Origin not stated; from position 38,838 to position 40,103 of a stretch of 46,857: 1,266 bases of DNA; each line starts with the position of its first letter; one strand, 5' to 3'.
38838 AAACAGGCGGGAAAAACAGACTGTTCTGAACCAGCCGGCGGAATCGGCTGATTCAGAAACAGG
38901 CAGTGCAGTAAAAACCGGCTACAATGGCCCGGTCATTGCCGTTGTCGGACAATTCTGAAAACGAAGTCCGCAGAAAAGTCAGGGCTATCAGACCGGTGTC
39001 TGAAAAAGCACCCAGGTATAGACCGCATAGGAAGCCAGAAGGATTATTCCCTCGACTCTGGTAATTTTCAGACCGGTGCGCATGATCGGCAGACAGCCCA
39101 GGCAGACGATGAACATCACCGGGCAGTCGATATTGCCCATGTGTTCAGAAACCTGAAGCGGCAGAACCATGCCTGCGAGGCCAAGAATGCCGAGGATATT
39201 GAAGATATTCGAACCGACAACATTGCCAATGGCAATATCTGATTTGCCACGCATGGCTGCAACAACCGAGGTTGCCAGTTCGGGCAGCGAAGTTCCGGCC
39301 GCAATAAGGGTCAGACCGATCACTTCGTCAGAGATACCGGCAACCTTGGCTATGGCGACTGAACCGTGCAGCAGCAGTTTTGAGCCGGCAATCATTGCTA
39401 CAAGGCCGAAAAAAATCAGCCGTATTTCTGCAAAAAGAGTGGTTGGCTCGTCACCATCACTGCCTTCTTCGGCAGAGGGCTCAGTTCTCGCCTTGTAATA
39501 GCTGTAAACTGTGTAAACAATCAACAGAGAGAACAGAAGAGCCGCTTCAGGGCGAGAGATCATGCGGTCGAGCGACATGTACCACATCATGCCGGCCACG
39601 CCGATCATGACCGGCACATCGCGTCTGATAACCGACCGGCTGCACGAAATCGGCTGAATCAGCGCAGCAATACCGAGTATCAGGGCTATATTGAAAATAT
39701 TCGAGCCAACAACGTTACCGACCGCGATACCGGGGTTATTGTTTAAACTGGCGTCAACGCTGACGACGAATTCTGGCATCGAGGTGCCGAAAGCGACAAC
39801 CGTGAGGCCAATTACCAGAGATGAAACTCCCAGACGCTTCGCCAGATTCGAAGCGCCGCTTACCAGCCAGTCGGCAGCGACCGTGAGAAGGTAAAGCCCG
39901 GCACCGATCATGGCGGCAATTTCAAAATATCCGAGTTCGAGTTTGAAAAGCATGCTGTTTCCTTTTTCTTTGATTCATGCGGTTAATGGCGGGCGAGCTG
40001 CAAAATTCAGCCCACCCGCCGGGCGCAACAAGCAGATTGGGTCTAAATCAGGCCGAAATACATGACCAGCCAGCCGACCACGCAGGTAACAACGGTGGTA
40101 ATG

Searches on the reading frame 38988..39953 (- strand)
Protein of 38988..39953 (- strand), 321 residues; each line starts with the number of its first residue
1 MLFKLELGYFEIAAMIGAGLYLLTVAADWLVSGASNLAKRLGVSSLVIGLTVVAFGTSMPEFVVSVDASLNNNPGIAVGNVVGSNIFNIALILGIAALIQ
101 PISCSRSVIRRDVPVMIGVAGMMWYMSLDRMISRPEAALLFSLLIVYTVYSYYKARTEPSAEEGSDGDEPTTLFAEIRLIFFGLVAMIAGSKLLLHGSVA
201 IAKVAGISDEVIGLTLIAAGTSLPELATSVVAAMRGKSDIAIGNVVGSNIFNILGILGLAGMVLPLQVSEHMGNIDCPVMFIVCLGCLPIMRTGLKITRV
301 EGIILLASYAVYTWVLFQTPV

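Call 8: search_protein_families(library=pfam, proteins=[window:38988-39953:-], max_evalue=0.01)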
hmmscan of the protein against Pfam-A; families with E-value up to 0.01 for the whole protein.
window:38988-39953:- (321 aa): 1 family
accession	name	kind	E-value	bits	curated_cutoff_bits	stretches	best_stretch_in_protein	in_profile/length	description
PF01699.29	Na_Ca_ex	-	1.4e-69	233.3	24.9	2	179-317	5-150/151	Sodium/calcium exchanger protein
